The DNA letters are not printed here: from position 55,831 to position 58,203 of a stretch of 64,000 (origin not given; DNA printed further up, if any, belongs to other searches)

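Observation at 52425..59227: Hdr/Mvh/Nfn-type electron-transfer module coupled in one operon to a two-subunit amino-acid/opine-type flavoprotein dehydrogenase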

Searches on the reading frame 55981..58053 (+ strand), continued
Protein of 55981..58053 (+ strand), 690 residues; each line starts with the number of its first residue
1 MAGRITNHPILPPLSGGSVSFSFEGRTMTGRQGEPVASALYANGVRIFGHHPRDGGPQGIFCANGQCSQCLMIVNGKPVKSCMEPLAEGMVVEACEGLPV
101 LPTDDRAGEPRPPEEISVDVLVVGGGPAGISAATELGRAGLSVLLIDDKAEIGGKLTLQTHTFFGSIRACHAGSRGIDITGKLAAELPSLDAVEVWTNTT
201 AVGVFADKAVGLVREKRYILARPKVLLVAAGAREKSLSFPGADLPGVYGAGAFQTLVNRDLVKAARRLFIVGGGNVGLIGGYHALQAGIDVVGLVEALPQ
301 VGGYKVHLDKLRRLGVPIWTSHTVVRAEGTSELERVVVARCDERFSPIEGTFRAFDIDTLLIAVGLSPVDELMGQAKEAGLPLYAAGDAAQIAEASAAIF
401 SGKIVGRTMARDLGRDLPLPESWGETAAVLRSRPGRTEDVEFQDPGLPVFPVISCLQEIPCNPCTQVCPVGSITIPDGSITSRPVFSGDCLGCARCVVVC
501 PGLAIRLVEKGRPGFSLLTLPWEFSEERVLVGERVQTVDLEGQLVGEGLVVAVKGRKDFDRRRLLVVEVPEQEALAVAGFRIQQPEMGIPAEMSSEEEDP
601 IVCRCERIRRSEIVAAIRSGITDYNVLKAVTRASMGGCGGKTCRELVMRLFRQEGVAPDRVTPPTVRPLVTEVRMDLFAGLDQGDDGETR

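Call 50: find_encoding_contigs(protein=P0004, flank=10000, max_places=3)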
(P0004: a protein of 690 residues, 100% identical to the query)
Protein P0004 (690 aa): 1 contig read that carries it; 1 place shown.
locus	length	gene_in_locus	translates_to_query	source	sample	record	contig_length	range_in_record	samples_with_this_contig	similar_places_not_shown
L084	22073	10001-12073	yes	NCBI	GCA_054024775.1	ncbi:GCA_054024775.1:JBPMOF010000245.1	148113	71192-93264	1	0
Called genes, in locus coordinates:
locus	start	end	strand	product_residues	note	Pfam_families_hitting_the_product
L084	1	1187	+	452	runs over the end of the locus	PF02812:ELFV_dehydrog_N, PF00208:ELFV_dehydrog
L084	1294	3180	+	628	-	PF13428:TPR_14 (faint), PF07719:TPR_2 (faint), PF14559:TPR_19 (weak)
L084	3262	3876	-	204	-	PF00891:Methyltransf_2 (weak), PF01209:Ubie_methyltran, PF05175:MTS (weak), PF13489:Methyltransf_23, PF08241:Methyltransf_11, PF08242:Methyltransf_12, PF13649:Methyltransf_25, PF13847:Methyltransf_31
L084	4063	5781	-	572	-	PF23414:Beta-prop_EML_2, PF23381:Beta-prop_IFT122_1st, PF24814:WD40_Prp19, PF24817:WD40_WDHD1_1st, PF25173:Beta-prop_WDR3_1st, PF25174:Beta-prop_THOC3, PF25175:Beta-prop_WDR5, PF24814:WD40_Prp19, +14 more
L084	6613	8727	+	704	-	PF14691:Fer4_20, PF01494:FAD_binding_3 (weak), PF01266:DAO (weak), PF07992:Pyr_redox_2, PF13450:NAD_binding_8, PF12838:Fer4_7, PF13187:Fer4_9, PF14697:Fer4_21, +11 more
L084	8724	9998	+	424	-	-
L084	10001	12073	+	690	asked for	PF13510:Fer2_4, PF00890:FAD_binding_2 (weak), PF01134:GIDA (weak), PF01494:FAD_binding_3 (weak), PF01946:Thi4 (weak), PF07992:Pyr_redox_2, PF12831:FAD_oxidored, PF04324:Fer2_BFD, +4 more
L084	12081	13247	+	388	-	PF00070:Pyr_redox (faint), PF01266:DAO, PF03486:HI0933_like (faint), PF07992:Pyr_redox_2 (faint), PF13450:NAD_binding_8 (weak)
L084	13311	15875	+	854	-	PF07690:MFS_1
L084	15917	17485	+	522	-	PF07396:Porin_O_P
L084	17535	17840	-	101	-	-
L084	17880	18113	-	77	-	-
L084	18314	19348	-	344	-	PF13749:HATPase_c_4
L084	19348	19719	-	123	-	PF04326:SLFN_AlbA_2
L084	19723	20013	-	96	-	-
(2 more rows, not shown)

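Call 55: search_protein_families(library=pfam, proteins=[L072:17467-18246:+, L059:6605-7516:+, L065:516-2147:+, L022:3243-5126:+, L036:4653-5885:+, L072:16465-17463:+, L004:4347-6218:+, L018:714-2006:+, L021:4583-6082:+, L021:6388-6810:+], max_evalue=0.00001)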
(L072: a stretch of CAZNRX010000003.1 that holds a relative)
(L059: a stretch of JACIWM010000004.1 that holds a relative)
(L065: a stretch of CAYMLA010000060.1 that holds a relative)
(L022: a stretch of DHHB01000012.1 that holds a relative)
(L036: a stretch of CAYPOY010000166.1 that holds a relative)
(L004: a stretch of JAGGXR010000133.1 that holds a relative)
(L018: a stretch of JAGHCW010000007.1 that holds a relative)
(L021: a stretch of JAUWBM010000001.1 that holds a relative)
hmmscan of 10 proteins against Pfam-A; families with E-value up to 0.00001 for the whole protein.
L072:17467-18246:+ (259 aa): 4 families
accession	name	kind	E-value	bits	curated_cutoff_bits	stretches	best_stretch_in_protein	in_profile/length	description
PF00005.33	ABC_tran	-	1.5e-32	113.5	25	1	17-178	1-137/137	ABC transporter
PF13304.12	AAA_21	-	1.3e-11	45.6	27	0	29-48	1-20/304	AAA domain, putative AbiEii toxin, Type IV TA system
PF12399.14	BCA_ABC_TP_C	-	1.1e-10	41.4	25.5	1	226-251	1-26/27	Branched-chain amino acid ATP-binding cassette transporter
PF02463.25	SMC_N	-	1.9e-07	31.2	40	1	28-219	25-209/220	RecF/RecN/SMC N terminal domain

L059:6605-7516:+ (303 aa): 1 family
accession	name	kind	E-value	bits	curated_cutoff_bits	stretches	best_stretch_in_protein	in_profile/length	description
PF02653.21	BPD_transp_2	-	1.8e-36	126.1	26.8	1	8-287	2-269/269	Branched-chain amino acid transport system / permease component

L065:516-2147:+ (543 aa): 1 family
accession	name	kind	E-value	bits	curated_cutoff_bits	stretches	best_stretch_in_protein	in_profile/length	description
PF00171.27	Aldedh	-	6.6e-104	348.5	23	1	59-524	10-460/461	Aldehyde dehydrogenase family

L022:3243-5126:+ (627 aa): 7 families
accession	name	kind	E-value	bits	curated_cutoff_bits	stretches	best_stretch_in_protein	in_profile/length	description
PF01512.22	Complex1_51K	-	8.2e-43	146.3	31.2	1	182-353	1-149/150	Nuo51 FMN-binding domain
PF10589.14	NADH_4Fe-4S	-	1.8e-32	111.5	23.5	1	472-556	1-85/85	NADH-ubiquinone oxidoreductase-F iron-sulfur binding region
PF00037.32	Fer4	-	1.3e-07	31.6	21.1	0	604-626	2-24/24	4Fe-4S binding domain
PF14697.11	Fer4_21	-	9.6e-07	29.3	35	1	575-626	3-58/59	4Fe-4S dicluster domain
PF01257.25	2Fe-2S_thioredx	-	1.9e-06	28.2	24.8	1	23-104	59-143/145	Thioredoxin-like [2Fe-2S] ferredoxin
PF13187.11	Fer4_9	-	3.9e-06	27.2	27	1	579-624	1-51/52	4Fe-4S dicluster domain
PF12797.12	Fer4_2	-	5.7e-06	26.4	24.5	0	573-592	3-22/22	4Fe-4S binding domain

L036:4653-5885:+ (410 aa): 3 families
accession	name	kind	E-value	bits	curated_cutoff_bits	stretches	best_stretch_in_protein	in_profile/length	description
PF13458.12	Peripla_BP_6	-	2.7e-57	195.4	31.7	1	68-401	1-339/343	Periplasmic binding protein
PF01094.35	ANF_receptor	-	4.1e-25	89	25.4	1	92-400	6-350/353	Receptor family ligand binding region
PF13433.12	Peripla_BP_5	-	2.1e-18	67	27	1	69-146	1-78/363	Periplasmic binding protein domain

L072:16465-17463:+ (332 aa): 1 family
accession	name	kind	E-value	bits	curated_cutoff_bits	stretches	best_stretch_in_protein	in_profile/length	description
PF02653.21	BPD_transp_2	-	2.7e-45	155.1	26.8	1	29-283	2-253/269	Branched-chain amino acid transport system / permease component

L004:4347-6218:+ (623 aa): 3 families
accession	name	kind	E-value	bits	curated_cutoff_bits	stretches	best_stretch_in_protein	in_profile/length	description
PF13336.12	AcetylCoA_hyd_C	-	3.2e-68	228.9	23.7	1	277-430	1-154/154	Acetyl-CoA hydrolase/transferase C-terminal domain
PF02550.21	AcetylCoA_hydro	-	9e-28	98.1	24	1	23-188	22-193/198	Acetyl-CoA hydrolase/transferase N-terminal domain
PF00583.31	Acetyltransf_1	-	2.9e-08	34.4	20.7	1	502-602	28-116/116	Acetyltransferase (GNAT) family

L018:714-2006:+ (430 aa): 1 family
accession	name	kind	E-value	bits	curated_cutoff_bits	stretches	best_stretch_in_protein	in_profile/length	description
PF13729.12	TraF_2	-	3.2e-20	72.9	25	1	78-346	2-264/264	F plasmid transfer operon, TraF, protein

L021:4583-6082:+ (499 aa): 1 family
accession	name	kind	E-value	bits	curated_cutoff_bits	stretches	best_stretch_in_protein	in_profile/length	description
PF04998.22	RNA_pol_Rpb1_5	-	1.3e-51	176.1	28.5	1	162-438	64-265/267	RNA polymerase Rpb1, domain 5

L021:6388-6810:+ (140 aa): 3 families
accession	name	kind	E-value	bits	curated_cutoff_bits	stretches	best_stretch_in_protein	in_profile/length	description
PF07650.23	KH_2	-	5.5e-14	52.2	22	1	14-67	4-59/78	KH domain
PF13184.12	KH_5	-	2.9e-10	40.6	27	1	32-92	2-68/69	NusA-like KH domain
PF13083.13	KH_KhpA-B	-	3.4e-09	36.9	32.1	0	78-128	7-58/73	KhpA/KhpB, KH domain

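Call 66: search_protein_families(library=ncbifam, proteins=[L065:516-2147:+, L044:4874-6511:+, L057:8879-9847:+, L063:8927-9910:+, L070:2819-3814:+], max_evalue=1e-10)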
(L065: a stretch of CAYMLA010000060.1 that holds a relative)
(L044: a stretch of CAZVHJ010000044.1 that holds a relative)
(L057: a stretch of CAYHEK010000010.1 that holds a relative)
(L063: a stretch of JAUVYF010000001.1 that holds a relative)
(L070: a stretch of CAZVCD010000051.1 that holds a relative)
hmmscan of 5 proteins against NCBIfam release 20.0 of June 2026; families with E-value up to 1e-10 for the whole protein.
L065:516-2147:+ (543 aa): 38 families (the best 25 are shown)
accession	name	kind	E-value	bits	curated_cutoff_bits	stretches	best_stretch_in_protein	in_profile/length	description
TIGR01236.1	D1pyr5carbox1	equivalog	1.2e-242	806.2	613.6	1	13-540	2-532/533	L-glutamate gamma-semialdehyde dehydrogenase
NF002852.0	PRK03137.1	subfamily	3.2e-114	382.5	648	1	13-529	7-514/514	L-glutamate gamma-semialdehyde dehydrogenase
TIGR01237.1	D1pyr5carbox2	equivalog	6.8e-104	348.5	659.65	1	23-529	12-511/511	L-glutamate gamma-semialdehyde dehydrogenase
NF008869.0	PRK11904.1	equivalog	3.6e-82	276.7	747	1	25-525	536-1024/1042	bifunctional proline dehydrogenase/L-glutamate gamma-semialdehyde dehydrogenase PutA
TIGR01238.1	D1pyr5carbox3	equivalog_domain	1.3e-73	248.2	485.2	1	26-523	21-499/500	L-glutamate gamma-semialdehyde dehydrogenase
NF008772.0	PRK11809.1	equivalog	9.9e-70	235.4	1750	1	46-523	650-1110/1318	trifunctional transcriptional regulator/proline dehydrogenase/L-glutamate gamma-semialdehyde dehydrogenase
NF042993.1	AlphKGSA_gudD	equivalog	5.6e-69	233.1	770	1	52-523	15-476/481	alpha-ketoglutaric semialdehyde dehydrogenase GucD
TIGR01804.1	BADH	equivalog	3.7e-63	213.6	668.6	1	53-511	10-456/467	betaine-aldehyde dehydrogenase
NF052305.1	DioxValDhHalo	equivalog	1.1e-60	205.9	750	1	51-507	15-460/483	2,5-dioxovalerate dehydrogenase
NF006916.0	PRK09407.1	equivalog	9.6e-59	199.3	521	1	57-527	35-492/526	succinic semialdehyde dehydrogenase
NF010000.0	PRK13473.1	subfamily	4.9e-58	196.9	615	1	46-524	6-469/475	aminobutyraldehyde dehydrogenase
TIGR02299.1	HpaE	equivalog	1.5e-57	195.3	638.35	1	55-511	15-461/488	5-carboxymethyl-2-hydroxymuconate semialdehyde dehydrogenase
NF009725.0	PRK13252.1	equivalog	1.9e-57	194.8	593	1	53-526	19-478/488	betaine-aldehyde dehydrogenase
NF040792.1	glyc_ald_dh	equivalog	8.4e-55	186.6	760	1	54-517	14-463/488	D-glyceraldehyde dehydrogenase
NF045735.1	PaDhStyDPseudo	equivalog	1.7e-53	182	850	1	47-513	7-468/483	phenylacetaldehyde dehydrogenase StyD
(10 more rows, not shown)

L044:4874-6511:+ (545 aa): 38 families (the best 25 are shown)
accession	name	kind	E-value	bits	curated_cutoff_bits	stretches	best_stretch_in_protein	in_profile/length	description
TIGR01236.1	D1pyr5carbox1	equivalog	2.9e-240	798.4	613.6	1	13-541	2-532/533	L-glutamate gamma-semialdehyde dehydrogenase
NF002852.0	PRK03137.1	subfamily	2.8e-107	359.6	648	1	13-530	7-514/514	L-glutamate gamma-semialdehyde dehydrogenase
TIGR01237.1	D1pyr5carbox2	equivalog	3.1e-97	326.5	659.65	1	14-530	4-511/511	L-glutamate gamma-semialdehyde dehydrogenase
NF008869.0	PRK11904.1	equivalog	1.9e-76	257.7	747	1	24-529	535-1027/1042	bifunctional proline dehydrogenase/L-glutamate gamma-semialdehyde dehydrogenase PutA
TIGR01238.1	D1pyr5carbox3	equivalog_domain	3.9e-65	220.3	485.2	1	27-521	22-496/500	L-glutamate gamma-semialdehyde dehydrogenase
NF008772.0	PRK11809.1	equivalog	7.2e-61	206.1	1750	1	49-524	653-1110/1318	trifunctional transcriptional regulator/proline dehydrogenase/L-glutamate gamma-semialdehyde dehydrogenase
NF042993.1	AlphKGSA_gudD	equivalog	4.5e-60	203.7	770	1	52-509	15-461/481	alpha-ketoglutaric semialdehyde dehydrogenase GucD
NF006916.0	PRK09407.1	equivalog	4.3e-57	193.9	521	1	68-528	45-492/526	succinic semialdehyde dehydrogenase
TIGR01804.1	BADH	equivalog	5.7e-57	193.2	668.6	1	53-509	10-453/467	betaine-aldehyde dehydrogenase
NF010000.0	PRK13473.1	subfamily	1.2e-55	189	615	1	46-507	6-452/475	aminobutyraldehyde dehydrogenase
TIGR02299.1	HpaE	equivalog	1.2e-53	182.4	638.35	1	59-513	19-462/488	5-carboxymethyl-2-hydroxymuconate semialdehyde dehydrogenase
NF052305.1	DioxValDhHalo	equivalog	7.8e-52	176.8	750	1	58-508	22-460/483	2,5-dioxovalerate dehydrogenase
NF009725.0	PRK13252.1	equivalog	1.1e-50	172.6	593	1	55-509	21-461/488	betaine-aldehyde dehydrogenase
NF045736.1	PaDhStyDRhodo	equivalog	2.2e-50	171.6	800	1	74-510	35-460/479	phenylacetaldehyde dehydrogenase StyD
NF040792.1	glyc_ald_dh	equivalog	2.4e-46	158.7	760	1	68-506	27-452/488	D-glyceraldehyde dehydrogenase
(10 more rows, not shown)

L057:8879-9847:+ (322 aa): 6 families
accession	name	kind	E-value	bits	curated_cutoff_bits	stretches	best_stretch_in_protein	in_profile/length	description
NF010576.0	PRK13969.1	equivalog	6e-96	321.3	556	1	1-320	1-334/335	proline racemase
NF010578.0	PRK13971.1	equivalog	2.5e-73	247.1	376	1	5-320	4-332/333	4-hydroxyproline epimerase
NF045511.1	TransHydProDhtase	equivalog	1.4e-67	228.2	540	1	1-318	1-332/335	trans-3-hydroxy-L-proline dehydratase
NF047722.1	T3LHypDht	equivalog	1.1e-59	202.2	550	1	1-320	1-335/341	trans-3-hydroxy-L-proline dehydratase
NF052296.1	HdxProlEpimProt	equivalog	4.1e-57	193.9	450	1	8-318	2-308/309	4-hydroxyproline epimerase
NF010577.0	PRK13970.1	equivalog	6.8e-52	176.7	442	1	6-317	4-308/311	4-hydroxyproline epimerase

L063:8927-9910:+ (327 aa): 6 families
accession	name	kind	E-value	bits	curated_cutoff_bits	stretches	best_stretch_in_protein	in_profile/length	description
NF010576.0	PRK13969.1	equivalog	3.2e-95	318.9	556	1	1-320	1-334/335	proline racemase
NF010578.0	PRK13971.1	equivalog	6.2e-73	245.8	376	1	6-320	5-332/333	4-hydroxyproline epimerase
NF045511.1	TransHydProDhtase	equivalog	1.7e-68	231.2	540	1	1-318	1-332/335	trans-3-hydroxy-L-proline dehydratase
NF052296.1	HdxProlEpimProt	equivalog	1.1e-64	218.8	450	1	8-318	2-308/309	4-hydroxyproline epimerase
NF047722.1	T3LHypDht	equivalog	4.3e-56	190.4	550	1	1-321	1-336/341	trans-3-hydroxy-L-proline dehydratase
NF010577.0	PRK13970.1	equivalog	4.6e-50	170.7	442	1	6-317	4-308/311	4-hydroxyproline epimerase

L070:2819-3814:+ (331 aa): 12 families
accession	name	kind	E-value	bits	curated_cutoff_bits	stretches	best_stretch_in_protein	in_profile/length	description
NF006829.0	PRK09352.1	subfamily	2.9e-106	355.1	249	1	7-329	3-321/322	beta-ketoacyl-ACP synthase 3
TIGR00747.1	fabH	subfamily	4.6e-98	328.2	292.1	1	8-329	2-322/322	beta-ketoacyl-ACP synthase III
NF004623.0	PRK05963.1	equivalog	1.1e-65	222.2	437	1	7-327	4-326/328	beta-ketoacyl-ACP synthase III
NF005541.0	PRK07204.1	equivalog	7.7e-61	206.3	402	1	7-325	3-325/329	beta-ketoacyl-ACP synthase III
NF005308.0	PRK06840.1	equivalog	3e-49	167.9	315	1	7-330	3-336/339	3-oxoacyl-ACP synthase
NF005703.0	PRK07515.1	equivalog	2.2e-40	138.7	304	1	55-326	95-369/373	beta-ketoacyl-ACP synthase III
NF009519.0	PRK12880.1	equivalog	2.9e-34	118.9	436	1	38-329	42-338/353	beta-ketoacyl-ACP synthase III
NF006720.0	PRK09258.1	equivalog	3.3e-32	112.1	285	2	26-150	31-156/338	3-oxoacyl-ACP synthase III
NF003274.0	PRK04262.1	equivalog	7.8e-18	64.6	244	1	8-168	2-160/347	hydroxymethylglutaryl-CoA synthase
NF005293.2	PRK06816.1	subfamily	8.3e-15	54.7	450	0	37-151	37-156/378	StlD/DarB family beta-ketosynthase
NF053539.1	resorcinol_DarB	exception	2.3e-11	43.5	550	0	234-314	275-360/377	dialkylresorcinol biosynthesis protein DarB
TIGR00748.1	HMG_CoA_syn_Arc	equivalog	6.7e-11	42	353.35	0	9-319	2-297/345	hydroxymethylglutaryl-CoA synthase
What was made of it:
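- P5C dehydrogenase and proline-racemase neighbours occur in several related loci, including an A-B-C-D locus (calls 55, 66).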
